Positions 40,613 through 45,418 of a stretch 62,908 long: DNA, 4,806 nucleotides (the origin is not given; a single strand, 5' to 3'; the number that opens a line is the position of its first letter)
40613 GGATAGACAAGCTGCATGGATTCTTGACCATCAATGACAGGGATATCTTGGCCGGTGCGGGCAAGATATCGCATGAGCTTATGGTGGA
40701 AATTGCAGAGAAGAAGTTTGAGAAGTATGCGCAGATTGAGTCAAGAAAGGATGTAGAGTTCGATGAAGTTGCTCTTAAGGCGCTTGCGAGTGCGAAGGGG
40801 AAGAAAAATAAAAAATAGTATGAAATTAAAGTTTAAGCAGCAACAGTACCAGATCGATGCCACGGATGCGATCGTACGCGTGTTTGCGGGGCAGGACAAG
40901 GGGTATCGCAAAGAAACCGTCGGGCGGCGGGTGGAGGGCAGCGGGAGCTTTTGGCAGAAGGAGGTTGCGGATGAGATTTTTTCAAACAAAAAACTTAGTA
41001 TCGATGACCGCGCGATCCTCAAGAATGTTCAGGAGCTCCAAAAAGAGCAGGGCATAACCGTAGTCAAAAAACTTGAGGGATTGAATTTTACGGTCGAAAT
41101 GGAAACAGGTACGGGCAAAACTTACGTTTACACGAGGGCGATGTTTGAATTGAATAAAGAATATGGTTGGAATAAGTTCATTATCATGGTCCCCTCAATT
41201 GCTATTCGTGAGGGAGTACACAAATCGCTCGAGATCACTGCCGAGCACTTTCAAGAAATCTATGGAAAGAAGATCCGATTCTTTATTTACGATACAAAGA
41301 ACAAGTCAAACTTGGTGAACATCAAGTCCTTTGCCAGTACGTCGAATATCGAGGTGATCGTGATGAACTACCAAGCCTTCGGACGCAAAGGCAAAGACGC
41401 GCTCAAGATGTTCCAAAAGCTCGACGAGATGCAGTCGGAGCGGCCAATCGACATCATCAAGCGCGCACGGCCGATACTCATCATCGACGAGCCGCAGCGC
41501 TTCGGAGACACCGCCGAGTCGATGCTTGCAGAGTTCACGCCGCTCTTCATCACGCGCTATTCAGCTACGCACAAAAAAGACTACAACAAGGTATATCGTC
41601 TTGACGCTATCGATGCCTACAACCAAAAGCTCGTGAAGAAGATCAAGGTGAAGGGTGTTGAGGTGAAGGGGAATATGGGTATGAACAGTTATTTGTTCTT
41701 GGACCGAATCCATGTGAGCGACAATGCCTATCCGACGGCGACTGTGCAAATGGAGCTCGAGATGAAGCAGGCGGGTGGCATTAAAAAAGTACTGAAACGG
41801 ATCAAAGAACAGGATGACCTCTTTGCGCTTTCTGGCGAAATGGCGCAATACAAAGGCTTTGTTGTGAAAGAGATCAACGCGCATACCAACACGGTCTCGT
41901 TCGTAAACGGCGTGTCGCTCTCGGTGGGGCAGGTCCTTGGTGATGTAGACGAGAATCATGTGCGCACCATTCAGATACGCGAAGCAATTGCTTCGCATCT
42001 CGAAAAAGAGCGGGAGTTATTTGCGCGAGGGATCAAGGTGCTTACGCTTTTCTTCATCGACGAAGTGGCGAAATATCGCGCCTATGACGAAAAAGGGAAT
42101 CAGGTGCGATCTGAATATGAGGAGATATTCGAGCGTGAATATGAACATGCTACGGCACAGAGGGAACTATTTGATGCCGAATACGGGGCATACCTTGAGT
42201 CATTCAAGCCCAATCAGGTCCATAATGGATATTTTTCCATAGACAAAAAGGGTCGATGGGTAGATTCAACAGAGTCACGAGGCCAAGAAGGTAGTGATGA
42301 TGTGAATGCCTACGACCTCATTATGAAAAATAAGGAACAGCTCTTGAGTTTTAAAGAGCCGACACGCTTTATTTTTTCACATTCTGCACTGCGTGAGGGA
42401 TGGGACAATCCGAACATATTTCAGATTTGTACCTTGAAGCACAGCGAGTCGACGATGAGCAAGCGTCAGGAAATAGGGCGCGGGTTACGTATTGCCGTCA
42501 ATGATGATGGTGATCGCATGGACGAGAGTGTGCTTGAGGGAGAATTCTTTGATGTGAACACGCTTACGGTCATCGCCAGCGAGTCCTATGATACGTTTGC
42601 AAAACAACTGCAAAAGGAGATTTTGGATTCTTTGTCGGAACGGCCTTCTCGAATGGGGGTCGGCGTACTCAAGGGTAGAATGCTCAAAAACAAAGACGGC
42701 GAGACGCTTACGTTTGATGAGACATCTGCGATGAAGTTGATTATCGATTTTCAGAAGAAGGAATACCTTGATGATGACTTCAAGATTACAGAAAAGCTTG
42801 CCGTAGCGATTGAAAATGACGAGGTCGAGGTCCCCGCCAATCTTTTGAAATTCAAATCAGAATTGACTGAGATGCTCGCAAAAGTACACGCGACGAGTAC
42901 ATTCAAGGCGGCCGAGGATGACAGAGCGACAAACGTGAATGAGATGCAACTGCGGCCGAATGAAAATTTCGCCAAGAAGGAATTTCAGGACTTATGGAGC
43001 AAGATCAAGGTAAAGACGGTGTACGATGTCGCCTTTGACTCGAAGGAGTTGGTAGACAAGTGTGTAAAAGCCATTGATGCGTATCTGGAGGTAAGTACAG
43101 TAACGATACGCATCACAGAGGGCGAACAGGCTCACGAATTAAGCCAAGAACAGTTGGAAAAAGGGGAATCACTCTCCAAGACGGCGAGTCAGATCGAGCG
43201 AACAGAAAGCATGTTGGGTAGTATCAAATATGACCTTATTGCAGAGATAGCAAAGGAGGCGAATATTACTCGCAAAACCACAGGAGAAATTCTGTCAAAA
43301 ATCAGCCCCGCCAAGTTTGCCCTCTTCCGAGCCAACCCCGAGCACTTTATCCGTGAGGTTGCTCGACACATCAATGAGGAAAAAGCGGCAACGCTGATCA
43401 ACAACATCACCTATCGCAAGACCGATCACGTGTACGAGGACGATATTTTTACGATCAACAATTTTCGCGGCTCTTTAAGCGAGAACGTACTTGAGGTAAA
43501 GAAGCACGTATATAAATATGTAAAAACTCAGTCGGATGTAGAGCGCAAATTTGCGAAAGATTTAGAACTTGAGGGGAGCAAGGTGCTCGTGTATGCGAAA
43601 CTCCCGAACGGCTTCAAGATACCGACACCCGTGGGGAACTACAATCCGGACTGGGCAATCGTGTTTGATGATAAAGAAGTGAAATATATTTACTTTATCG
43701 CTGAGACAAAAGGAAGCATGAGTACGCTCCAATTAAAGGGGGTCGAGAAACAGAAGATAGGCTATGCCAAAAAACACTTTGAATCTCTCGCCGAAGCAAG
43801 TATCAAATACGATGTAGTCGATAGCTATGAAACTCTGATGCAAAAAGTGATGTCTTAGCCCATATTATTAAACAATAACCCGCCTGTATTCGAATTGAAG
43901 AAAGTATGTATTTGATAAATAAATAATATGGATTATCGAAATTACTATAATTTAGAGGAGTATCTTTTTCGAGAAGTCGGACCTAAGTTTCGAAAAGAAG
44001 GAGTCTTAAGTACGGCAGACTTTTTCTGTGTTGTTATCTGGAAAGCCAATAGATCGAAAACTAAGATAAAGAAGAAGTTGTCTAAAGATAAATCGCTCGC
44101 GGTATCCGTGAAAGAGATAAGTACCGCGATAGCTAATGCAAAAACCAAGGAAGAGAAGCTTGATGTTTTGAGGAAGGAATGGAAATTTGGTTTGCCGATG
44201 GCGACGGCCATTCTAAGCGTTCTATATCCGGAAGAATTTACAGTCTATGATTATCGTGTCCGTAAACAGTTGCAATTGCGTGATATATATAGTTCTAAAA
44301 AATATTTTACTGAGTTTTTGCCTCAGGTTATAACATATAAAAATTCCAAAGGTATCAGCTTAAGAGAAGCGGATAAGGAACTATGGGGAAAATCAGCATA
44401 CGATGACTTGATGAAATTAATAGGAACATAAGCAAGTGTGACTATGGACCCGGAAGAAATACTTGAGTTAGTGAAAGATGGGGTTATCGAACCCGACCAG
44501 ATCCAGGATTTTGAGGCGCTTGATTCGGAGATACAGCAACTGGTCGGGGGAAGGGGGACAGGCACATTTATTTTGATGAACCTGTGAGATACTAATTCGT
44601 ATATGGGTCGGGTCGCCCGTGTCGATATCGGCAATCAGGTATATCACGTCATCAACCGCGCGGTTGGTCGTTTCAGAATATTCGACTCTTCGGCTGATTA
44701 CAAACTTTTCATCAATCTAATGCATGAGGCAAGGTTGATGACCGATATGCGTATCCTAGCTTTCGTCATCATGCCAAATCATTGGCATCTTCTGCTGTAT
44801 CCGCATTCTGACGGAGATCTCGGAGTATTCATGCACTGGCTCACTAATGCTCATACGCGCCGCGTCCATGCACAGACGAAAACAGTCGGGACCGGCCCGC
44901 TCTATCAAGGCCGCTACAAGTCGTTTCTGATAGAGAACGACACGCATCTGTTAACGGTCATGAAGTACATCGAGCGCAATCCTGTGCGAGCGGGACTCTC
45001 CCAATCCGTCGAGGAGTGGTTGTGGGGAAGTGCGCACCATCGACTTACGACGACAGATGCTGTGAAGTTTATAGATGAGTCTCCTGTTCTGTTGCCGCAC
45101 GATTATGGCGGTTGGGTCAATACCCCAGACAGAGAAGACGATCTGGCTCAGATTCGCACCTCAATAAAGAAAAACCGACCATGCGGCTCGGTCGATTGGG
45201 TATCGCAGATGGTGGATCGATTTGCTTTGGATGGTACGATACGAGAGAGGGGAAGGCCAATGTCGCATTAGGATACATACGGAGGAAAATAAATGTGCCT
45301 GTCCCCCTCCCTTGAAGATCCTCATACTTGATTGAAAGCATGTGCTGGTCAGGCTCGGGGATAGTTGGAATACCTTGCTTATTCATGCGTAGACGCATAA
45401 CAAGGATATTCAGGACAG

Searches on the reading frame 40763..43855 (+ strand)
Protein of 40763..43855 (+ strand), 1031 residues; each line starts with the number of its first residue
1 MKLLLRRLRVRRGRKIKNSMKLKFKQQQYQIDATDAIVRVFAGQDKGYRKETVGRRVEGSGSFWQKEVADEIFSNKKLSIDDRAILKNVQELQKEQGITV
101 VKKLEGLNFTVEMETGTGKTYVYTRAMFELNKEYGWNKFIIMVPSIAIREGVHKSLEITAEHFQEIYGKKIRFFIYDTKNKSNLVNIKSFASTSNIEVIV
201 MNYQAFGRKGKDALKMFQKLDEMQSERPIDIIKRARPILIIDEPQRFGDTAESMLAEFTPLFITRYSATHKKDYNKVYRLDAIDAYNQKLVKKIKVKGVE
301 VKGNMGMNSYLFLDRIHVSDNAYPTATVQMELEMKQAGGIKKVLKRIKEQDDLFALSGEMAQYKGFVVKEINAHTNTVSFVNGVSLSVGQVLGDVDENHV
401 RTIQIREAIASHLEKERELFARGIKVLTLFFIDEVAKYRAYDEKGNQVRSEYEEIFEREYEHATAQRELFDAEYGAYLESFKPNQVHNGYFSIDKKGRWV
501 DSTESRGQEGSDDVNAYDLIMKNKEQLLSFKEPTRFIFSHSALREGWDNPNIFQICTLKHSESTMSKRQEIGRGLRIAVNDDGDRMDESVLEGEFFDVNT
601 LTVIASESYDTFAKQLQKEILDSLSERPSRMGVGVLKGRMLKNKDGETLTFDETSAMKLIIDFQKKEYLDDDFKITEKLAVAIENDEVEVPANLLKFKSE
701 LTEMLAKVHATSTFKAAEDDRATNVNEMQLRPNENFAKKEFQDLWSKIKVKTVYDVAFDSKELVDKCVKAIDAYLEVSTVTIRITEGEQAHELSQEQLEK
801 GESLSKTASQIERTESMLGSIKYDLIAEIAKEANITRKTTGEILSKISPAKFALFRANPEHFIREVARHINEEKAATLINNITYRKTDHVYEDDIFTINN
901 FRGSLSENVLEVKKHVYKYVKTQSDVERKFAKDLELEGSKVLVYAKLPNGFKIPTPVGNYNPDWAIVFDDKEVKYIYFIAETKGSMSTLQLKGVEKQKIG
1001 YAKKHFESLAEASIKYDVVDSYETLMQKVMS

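Call 34: search_protein_families(library=pfam, proteins=[window:40763-43855:+], max_evalue=1)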
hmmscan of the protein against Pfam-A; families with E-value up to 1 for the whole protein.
window:40763-43855:+ (1031 aa): 6 families
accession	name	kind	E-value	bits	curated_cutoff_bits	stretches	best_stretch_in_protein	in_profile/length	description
PF19778.5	RE_endonuc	-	5.6e-31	107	23.4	1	913-1020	1-106/108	Endonuclease domain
PF04851.21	ResIII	-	3.5e-13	50.2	22.5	1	93-270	20-162/164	Type III restriction enzyme, res subunit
PF00270.35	DEAD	-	2.7e-08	34.2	26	1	101-272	9-162/167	DEAD/DEAH box helicase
PF13401.12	AAA_22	-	0.011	16.5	27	1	114-258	13-104/130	AAA domain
PF24356.1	WH_PARP12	-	0.016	15.5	27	0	151-182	28-59/70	PARP12 winged helix domain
PF02562.22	PhoH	-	0.017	15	27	1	109-204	21-113/205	PhoH-like protein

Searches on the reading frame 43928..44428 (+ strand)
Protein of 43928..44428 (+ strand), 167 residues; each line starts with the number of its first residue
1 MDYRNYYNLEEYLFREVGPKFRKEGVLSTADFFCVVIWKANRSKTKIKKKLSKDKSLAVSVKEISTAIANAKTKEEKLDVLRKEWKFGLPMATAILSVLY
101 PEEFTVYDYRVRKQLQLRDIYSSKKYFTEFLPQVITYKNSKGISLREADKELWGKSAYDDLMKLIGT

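Call 34: search_protein_families(library=pfam, proteins=[window:43928-44428:+], max_evalue=1)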
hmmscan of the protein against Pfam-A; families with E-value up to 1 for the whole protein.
window:43928-44428:+ (167 aa): 3 families
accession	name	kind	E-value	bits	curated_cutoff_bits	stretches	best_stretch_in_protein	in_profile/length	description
PF20588.3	DMTF1_N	-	0.03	15.5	28.1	1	40-90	19-71/73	Cyclin-D-binding Myb-like transcription factor 1 N-terminal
PF25382.1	PH_CERK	-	0.032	14.9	27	1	35-109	24-86/112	Ceramide kinase PH domain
PF17897.7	VCPO_N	-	0.052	13.8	29.3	1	61-112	118-171/216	Vanadium chloroperoxidase N-terminal domain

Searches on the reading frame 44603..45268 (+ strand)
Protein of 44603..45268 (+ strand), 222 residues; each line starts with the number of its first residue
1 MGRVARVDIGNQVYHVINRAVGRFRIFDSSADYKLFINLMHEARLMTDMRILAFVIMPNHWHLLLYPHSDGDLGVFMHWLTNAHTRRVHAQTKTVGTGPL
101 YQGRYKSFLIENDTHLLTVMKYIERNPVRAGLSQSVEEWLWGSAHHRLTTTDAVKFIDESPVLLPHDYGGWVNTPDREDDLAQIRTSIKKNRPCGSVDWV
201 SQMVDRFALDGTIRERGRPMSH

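Call 34: search_protein_families(library=pfam, proteins=[window:44603-45268:+], max_evalue=1)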
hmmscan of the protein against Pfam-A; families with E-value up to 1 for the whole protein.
window:44603-45268:+ (222 aa): 1 family
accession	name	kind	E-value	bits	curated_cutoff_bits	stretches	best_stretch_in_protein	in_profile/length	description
PF01797.21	Y1_Tnp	-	4.9e-15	56.2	23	1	12-126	5-121/121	Transposase IS200 like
